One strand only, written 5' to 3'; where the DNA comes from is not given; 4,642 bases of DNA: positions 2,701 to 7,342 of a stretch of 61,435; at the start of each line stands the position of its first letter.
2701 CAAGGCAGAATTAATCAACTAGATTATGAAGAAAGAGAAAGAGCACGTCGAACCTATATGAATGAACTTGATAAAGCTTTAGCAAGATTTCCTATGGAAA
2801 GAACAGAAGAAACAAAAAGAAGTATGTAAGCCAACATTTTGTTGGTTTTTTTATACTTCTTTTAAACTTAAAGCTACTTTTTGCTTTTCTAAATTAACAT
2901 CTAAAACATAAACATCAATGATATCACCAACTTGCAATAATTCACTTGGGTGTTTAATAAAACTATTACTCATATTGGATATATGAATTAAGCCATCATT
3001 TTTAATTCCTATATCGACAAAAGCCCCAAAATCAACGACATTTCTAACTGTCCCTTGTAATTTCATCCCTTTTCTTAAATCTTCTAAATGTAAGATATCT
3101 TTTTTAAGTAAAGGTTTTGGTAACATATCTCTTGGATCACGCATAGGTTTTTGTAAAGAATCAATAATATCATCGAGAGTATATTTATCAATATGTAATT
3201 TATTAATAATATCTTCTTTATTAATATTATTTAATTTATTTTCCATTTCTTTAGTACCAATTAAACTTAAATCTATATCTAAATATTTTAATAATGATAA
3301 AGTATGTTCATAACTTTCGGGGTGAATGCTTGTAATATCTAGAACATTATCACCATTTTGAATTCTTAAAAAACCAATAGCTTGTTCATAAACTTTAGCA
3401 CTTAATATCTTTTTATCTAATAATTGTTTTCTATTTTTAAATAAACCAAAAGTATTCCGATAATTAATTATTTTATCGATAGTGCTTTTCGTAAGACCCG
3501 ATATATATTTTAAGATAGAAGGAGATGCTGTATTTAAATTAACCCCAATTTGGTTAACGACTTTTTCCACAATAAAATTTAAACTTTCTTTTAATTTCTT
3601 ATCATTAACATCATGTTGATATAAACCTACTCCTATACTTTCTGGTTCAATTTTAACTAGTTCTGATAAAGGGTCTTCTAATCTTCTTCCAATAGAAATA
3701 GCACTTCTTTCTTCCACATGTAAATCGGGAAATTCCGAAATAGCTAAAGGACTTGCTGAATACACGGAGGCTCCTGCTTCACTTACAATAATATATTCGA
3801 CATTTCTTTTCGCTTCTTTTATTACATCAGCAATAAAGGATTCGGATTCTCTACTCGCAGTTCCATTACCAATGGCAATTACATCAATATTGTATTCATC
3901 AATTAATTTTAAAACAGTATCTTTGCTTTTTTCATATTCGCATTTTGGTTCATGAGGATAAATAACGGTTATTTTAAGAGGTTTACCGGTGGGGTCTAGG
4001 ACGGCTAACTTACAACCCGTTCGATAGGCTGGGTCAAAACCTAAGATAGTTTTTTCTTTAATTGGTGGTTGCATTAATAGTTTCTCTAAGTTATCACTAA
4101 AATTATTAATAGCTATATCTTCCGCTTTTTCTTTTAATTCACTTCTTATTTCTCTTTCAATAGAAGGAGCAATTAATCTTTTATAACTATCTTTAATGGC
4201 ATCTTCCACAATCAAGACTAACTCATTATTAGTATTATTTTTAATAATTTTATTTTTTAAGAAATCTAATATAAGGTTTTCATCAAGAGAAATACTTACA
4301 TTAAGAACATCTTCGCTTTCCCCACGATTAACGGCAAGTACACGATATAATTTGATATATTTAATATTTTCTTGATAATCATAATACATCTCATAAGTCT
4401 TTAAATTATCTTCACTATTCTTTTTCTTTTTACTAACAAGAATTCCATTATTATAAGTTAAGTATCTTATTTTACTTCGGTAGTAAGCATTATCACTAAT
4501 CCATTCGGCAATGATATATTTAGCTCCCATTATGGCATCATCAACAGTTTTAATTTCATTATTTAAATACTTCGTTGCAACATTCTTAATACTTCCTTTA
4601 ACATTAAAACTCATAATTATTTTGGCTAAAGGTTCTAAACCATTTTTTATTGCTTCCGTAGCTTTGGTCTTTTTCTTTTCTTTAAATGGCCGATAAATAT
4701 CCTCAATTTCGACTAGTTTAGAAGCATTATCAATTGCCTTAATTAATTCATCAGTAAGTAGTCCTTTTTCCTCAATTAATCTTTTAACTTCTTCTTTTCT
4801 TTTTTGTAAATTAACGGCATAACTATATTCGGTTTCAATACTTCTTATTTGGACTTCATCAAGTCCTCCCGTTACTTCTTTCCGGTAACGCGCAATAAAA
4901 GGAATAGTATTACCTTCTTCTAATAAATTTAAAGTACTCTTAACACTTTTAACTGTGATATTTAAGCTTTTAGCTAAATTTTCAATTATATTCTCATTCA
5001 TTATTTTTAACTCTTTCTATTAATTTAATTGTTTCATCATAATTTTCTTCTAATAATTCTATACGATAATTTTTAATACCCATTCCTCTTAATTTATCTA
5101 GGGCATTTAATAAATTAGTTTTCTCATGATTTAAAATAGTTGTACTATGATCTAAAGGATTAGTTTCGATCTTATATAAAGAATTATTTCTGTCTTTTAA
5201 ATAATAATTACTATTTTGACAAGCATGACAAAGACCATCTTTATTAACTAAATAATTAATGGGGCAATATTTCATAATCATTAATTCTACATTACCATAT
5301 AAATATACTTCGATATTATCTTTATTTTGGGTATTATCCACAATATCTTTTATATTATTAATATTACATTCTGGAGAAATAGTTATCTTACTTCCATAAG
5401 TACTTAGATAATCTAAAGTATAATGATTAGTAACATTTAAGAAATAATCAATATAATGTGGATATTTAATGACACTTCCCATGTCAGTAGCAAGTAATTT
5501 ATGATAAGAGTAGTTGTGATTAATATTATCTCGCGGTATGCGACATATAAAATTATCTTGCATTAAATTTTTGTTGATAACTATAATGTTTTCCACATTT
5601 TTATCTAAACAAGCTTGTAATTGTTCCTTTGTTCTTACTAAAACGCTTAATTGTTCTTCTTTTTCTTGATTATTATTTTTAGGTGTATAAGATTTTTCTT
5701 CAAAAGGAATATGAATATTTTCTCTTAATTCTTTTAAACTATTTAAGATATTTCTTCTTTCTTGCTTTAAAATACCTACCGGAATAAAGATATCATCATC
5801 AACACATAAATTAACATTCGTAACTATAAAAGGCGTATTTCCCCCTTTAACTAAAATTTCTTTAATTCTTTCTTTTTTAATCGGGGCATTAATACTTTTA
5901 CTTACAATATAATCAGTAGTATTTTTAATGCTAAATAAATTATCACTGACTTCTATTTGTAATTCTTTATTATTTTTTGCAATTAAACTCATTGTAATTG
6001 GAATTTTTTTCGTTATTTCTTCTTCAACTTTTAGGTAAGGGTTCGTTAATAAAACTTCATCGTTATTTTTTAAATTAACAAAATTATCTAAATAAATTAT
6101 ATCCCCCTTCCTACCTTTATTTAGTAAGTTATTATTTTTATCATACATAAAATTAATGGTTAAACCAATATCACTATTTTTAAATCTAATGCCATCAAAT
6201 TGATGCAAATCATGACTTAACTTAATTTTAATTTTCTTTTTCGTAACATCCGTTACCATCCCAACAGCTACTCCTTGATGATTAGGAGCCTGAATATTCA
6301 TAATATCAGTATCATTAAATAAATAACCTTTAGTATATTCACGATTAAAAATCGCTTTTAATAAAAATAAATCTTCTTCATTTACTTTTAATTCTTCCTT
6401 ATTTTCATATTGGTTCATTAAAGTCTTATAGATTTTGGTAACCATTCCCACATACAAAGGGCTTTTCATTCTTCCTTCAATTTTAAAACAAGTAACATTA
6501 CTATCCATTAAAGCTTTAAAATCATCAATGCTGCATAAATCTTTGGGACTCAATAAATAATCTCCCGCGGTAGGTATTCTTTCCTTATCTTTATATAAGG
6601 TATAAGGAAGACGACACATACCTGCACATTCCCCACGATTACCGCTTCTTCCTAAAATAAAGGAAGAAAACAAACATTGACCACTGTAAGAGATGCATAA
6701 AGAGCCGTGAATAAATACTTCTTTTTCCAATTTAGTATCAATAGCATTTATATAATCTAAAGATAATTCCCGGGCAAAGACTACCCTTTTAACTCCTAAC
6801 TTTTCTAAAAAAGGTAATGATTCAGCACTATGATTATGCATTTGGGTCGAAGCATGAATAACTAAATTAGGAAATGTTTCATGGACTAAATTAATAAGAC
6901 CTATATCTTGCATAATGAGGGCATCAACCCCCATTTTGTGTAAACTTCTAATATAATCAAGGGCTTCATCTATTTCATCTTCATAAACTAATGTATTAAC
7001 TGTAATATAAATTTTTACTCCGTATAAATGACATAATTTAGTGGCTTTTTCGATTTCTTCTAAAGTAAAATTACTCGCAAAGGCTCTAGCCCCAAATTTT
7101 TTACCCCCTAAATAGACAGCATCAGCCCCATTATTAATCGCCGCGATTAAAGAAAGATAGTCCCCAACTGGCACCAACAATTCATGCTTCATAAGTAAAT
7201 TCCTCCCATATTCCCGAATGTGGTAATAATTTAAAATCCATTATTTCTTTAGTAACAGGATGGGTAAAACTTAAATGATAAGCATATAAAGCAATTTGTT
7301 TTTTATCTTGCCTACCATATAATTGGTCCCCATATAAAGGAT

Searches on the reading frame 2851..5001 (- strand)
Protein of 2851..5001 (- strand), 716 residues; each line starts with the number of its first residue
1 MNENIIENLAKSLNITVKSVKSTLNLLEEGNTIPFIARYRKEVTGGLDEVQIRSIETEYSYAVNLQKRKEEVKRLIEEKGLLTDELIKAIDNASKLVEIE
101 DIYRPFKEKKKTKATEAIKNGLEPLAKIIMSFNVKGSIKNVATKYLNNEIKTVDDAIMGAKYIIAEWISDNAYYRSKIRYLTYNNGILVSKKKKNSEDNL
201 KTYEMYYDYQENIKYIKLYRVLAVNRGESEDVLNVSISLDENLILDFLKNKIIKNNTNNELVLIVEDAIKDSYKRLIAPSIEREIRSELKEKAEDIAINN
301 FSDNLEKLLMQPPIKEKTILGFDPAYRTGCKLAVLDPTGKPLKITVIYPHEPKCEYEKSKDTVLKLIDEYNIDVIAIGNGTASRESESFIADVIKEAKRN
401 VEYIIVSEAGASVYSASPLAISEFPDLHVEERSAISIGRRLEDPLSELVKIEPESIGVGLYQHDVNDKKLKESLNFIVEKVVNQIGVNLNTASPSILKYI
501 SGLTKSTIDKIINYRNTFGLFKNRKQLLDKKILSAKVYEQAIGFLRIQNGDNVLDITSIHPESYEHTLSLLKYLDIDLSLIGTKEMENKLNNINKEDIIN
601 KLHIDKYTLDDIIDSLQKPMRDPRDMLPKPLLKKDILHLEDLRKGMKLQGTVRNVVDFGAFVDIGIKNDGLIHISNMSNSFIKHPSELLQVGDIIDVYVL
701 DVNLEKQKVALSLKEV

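Call 67: search_protein_families(library=pfam, proteins=[window:2851-5001:-], max_evalue=0.00001)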
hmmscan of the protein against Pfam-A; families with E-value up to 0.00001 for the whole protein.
window:2851-5001:- (716 aa): 9 families
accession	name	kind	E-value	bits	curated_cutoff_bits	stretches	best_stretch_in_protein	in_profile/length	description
PF16921.10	Tex_YqgF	-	2.2e-55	186.9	27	1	317-441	1-125/126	Tex protein YqgF-like domain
PF09371.15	Tex_N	-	1.6e-29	101.9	32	1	4-77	2-75/75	Tex-like protein N-terminal domain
PF22706.1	Tex_central_region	-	5.6e-23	82.3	27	1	139-301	7-178/178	Tex central region-like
PF12836.13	HHH_3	-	9.4e-19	67.7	27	1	482-546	1-65/65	Helix-hairpin-helix motif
PF00575.29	S1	-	7.9e-18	65.1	22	1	642-714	2-74/74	S1 RNA binding domain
PF17674.7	HHH_9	-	4.5e-16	59.9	23.1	1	552-624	1-70/70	HHH domain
PF23459.1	S1_RRP5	-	2.3e-09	38.1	27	1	642-713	1-72/72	RRP5 S1 domain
PF14635.12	HHH_7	-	3.4e-08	34.2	27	1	459-547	9-103/104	Helix-hairpin-helix motif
PF14639.11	YqgF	-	7.2e-06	26.3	35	0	349-449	41-147/150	Holliday-junction resolvase-like of SPT6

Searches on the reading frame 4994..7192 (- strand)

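Call 67: search_protein_families(library=pfam, proteins=[window:4994-7192:-], max_evalue=0.00001)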
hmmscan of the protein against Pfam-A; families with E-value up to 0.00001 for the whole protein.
window:4994-7192:- (732 aa): 2 families
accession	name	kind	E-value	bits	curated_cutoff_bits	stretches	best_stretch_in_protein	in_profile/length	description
PF01136.24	Peptidase_U32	-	5.3e-89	297.9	22.4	2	75-295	2-231/233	Peptidase family U32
PF12392.13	DUF3656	-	1.4e-17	64.8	22.1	1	375-490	3-108/109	Collagenase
